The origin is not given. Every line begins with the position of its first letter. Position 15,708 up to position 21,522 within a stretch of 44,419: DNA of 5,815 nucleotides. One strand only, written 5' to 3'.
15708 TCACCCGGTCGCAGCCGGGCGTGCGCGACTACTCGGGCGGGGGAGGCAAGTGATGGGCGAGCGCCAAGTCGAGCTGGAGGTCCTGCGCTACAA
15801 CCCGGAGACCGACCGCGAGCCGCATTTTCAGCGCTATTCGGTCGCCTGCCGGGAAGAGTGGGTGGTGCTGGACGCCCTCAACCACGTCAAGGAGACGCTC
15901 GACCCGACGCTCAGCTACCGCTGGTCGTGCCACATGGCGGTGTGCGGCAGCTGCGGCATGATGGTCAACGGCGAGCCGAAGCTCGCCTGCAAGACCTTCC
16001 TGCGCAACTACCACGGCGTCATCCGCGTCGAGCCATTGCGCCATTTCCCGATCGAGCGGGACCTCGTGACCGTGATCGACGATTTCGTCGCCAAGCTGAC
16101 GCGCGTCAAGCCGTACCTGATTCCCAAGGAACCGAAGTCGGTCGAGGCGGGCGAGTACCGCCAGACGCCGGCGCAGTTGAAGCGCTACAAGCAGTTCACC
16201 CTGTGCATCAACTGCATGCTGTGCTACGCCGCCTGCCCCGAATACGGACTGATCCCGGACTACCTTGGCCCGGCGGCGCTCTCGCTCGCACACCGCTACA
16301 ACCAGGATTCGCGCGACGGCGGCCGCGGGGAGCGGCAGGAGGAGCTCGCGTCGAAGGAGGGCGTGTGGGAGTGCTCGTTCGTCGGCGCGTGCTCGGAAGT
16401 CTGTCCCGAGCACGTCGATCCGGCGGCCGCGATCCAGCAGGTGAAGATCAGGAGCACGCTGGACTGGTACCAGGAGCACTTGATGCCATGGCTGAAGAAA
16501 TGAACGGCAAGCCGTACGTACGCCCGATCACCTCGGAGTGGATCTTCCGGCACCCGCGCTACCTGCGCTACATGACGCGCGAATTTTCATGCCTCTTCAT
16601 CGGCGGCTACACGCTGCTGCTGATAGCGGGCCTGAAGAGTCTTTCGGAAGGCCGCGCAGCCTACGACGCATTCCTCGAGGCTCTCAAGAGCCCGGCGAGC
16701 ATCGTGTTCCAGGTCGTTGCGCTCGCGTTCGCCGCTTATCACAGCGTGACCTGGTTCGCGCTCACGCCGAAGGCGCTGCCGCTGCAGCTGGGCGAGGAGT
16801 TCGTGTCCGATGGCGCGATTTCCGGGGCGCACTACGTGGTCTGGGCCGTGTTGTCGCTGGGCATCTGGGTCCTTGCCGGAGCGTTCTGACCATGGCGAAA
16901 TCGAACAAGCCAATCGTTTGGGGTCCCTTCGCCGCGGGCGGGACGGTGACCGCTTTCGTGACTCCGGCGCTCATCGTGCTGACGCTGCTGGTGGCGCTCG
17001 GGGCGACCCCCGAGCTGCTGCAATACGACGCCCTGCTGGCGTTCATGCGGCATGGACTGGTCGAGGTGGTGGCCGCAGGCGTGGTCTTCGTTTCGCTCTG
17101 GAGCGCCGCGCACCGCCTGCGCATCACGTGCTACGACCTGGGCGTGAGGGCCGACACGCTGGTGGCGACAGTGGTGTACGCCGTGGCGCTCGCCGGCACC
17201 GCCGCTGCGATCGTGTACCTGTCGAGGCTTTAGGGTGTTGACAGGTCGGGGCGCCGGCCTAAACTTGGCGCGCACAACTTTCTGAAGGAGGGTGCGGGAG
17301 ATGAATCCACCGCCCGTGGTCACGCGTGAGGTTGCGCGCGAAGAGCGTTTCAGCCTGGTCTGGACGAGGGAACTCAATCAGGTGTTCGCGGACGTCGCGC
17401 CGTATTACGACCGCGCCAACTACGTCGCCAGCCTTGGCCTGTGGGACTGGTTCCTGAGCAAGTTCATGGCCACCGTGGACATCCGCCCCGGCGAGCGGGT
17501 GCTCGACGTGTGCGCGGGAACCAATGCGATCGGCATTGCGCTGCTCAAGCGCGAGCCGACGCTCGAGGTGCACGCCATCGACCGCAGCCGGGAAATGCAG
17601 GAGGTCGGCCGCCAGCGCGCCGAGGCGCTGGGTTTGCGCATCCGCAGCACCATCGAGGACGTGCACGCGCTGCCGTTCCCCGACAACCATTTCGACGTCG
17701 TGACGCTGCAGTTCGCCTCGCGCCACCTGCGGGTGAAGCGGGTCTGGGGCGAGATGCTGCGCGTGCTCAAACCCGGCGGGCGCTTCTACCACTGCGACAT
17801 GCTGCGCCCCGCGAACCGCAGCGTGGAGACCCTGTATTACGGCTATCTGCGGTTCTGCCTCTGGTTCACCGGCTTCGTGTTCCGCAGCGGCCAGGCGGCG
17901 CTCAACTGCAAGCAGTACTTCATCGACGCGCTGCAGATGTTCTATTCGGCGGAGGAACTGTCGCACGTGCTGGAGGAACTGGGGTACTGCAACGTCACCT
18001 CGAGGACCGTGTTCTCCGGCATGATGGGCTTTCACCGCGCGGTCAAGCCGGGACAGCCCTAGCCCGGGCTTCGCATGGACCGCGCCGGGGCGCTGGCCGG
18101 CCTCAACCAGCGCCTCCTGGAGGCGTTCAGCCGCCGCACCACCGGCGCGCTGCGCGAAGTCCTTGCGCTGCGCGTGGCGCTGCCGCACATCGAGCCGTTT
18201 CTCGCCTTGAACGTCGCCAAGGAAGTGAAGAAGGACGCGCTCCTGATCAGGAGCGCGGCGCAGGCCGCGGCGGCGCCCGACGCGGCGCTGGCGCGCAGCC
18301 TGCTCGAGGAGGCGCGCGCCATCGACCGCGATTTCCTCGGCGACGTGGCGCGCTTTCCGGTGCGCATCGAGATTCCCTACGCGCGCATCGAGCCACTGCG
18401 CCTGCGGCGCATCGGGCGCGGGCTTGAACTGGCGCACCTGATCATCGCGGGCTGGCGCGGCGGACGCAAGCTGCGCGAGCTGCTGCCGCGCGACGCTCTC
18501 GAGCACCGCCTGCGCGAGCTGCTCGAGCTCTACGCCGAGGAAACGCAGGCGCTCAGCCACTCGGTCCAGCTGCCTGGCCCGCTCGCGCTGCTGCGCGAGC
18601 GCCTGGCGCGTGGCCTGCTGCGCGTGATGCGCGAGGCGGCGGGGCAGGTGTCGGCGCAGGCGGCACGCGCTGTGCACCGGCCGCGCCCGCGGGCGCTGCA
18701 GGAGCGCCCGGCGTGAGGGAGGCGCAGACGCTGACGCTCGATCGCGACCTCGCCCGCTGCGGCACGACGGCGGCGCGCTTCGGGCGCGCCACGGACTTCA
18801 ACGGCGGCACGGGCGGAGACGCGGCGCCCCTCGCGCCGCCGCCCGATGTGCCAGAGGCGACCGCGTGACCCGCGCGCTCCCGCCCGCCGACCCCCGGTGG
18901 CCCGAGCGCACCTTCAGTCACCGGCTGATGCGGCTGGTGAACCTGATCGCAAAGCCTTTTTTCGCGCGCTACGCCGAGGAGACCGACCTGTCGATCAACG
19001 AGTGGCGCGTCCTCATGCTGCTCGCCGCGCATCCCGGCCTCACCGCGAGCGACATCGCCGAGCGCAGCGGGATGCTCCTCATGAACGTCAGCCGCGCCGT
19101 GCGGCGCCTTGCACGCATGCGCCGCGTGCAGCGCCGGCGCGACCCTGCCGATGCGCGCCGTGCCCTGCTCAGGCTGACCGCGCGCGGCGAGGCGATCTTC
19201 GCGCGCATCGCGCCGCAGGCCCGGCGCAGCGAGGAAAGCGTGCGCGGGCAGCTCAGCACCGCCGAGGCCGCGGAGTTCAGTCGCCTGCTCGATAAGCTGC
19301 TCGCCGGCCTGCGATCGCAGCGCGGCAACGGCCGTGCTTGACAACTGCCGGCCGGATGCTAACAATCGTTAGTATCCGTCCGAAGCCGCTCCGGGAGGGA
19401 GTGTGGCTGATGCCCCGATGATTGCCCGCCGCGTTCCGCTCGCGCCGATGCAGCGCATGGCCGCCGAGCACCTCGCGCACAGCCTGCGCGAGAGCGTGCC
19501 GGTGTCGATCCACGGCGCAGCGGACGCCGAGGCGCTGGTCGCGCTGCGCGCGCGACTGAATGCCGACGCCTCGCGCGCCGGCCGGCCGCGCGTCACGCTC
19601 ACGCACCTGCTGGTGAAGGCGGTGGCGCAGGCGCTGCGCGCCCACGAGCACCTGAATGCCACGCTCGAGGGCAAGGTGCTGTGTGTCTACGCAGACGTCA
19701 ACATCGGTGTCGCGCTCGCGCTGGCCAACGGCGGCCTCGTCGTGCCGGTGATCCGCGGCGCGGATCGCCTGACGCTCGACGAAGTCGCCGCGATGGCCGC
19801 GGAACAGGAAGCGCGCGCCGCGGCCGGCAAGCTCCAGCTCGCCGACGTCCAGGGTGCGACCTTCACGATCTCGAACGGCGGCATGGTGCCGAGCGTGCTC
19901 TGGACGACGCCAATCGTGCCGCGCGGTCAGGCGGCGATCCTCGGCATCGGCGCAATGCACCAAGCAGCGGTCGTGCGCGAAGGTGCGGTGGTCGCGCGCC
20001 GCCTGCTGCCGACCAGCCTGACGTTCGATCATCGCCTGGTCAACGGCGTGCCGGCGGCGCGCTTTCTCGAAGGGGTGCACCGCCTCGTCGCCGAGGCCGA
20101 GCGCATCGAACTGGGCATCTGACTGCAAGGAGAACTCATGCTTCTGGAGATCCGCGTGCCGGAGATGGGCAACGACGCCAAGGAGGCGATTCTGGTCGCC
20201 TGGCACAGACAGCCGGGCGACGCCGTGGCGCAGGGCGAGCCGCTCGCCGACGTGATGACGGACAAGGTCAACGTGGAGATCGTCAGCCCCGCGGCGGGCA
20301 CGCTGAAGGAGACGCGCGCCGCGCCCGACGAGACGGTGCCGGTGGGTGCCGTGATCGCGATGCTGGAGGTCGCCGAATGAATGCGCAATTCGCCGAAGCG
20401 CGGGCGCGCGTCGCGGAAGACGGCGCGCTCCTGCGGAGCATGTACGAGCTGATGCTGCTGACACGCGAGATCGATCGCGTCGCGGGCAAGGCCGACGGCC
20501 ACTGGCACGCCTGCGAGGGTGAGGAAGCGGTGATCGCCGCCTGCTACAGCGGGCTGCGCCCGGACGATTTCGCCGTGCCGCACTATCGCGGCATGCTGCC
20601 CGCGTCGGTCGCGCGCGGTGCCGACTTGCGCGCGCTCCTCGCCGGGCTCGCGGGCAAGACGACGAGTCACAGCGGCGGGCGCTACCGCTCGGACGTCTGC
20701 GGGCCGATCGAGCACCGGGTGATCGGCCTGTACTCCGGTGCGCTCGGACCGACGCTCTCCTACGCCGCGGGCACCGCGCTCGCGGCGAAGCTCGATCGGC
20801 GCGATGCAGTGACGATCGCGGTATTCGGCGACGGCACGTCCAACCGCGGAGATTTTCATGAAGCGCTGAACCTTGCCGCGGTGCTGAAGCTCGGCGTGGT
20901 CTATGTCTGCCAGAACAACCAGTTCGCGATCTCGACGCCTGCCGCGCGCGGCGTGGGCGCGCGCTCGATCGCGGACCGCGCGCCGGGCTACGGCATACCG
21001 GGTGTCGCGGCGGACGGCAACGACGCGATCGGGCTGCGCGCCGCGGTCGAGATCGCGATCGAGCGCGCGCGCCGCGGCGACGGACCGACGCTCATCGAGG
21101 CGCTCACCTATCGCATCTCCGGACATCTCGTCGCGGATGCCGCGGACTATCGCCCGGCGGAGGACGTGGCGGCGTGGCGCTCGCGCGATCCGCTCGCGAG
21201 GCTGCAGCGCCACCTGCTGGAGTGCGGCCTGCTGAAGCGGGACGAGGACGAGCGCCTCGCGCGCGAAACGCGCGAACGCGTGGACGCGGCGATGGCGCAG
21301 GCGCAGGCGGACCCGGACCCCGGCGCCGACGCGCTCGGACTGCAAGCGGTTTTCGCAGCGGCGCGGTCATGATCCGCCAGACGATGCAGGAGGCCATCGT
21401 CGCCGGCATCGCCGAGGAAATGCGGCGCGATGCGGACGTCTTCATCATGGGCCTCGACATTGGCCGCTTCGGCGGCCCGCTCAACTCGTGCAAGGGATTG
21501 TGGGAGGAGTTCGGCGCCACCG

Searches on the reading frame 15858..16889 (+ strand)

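Call 13: search_protein_families(library=pfam, proteins=[window:15858-16889:+], max_evalue=0.001)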
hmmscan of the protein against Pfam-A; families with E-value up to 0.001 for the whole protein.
window:15858-16889:+ (343 aa): 1 family
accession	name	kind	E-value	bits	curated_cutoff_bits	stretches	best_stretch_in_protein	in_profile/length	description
PF02300.22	Fumarate_red_C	-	7.4e-36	123.5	24.2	1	217-339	3-125/127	Fumarate reductase subunit C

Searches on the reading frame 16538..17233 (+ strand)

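Call 13: search_protein_families(library=pfam, proteins=[window:16538-17233:+], max_evalue=0.001)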
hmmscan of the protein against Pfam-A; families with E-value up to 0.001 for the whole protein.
window:16538-17233:+ (231 aa): 1 family
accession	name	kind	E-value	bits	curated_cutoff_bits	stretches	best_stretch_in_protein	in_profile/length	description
PF02313.22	Fumarate_red_D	-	2.5e-24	86.2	25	1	119-227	2-112/114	Fumarate reductase subunit D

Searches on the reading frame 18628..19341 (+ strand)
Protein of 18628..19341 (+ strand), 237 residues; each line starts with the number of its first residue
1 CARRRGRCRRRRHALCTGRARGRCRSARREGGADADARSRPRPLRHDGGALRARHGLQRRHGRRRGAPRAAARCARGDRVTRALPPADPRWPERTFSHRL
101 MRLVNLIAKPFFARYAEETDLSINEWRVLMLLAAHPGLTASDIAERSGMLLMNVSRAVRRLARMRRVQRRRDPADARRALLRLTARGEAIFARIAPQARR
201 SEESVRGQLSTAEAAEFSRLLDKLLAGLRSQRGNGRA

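Call 14: search_protein_families(library=pfam, proteins=[window:18628-19341:+], max_evalue=0.001)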
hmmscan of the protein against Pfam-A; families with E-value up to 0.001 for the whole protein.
window:18628-19341:+ (237 aa): 6 families
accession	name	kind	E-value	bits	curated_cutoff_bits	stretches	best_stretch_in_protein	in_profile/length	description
PF12802.13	MarR_2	-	6.2e-13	49.1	27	1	120-178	2-61/61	MarR family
PF01047.28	MarR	-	2.5e-12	46.9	24.6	1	121-177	1-57/59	MarR family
PF13463.12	HTH_27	-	8.5e-07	29.6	22.2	1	122-187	2-68/68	Winged helix DNA-binding domain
PF22381.2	Staph_reg_Sar_Rot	-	4.3e-06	27.2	27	1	113-193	4-84/85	Transcriptional regulator SarA/Rot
PF13412.12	HTH_24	-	2e-05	24.5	21.9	1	122-164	2-44/48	Winged helix-turn-helix DNA-binding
PF01978.25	TrmB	-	0.00013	22.2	25.6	1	119-171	4-56/68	Sugar-specific transcriptional regulator TrmB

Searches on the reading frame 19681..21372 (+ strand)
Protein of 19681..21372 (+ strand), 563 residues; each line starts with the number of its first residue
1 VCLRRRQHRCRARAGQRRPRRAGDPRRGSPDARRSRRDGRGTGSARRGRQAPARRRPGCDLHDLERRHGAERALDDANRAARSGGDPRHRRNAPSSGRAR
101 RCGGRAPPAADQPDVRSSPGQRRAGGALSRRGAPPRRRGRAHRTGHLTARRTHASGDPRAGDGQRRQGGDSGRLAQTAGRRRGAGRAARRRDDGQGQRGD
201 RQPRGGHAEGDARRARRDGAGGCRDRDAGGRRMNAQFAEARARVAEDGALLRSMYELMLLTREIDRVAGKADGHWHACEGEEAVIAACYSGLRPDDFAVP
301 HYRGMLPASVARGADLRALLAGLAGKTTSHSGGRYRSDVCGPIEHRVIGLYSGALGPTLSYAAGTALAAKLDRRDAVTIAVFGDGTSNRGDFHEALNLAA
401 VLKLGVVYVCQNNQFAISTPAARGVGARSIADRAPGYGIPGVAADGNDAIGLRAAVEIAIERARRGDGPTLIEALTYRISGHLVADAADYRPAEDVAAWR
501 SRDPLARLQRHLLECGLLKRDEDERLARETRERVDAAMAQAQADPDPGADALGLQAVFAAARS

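Call 14: search_protein_families(library=pfam, proteins=[window:19681-21372:+], max_evalue=0.001)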
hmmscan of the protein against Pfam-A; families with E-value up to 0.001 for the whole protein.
window:19681-21372:+ (563 aa): 4 families
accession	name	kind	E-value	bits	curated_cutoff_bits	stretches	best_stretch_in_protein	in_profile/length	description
PF00676.26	E1_dh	-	3.7e-71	240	22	1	261-548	12-298/300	Dehydrogenase E1 component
PF13292.11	DXP_synthase_N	-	2.1e-06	27.7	21.2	1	357-420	115-178/274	1-deoxy-D-xylulose-5-phosphate synthase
PF02775.26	TPP_enzyme_C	-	4.7e-05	23.7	21.9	1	358-473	29-150/151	Thiamine pyrophosphate enzyme, C-terminal TPP binding domain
PF00456.26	Transketolase_N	-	0.00015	21.3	22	1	353-476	112-243/334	Transketolase, thiamine diphosphate binding domain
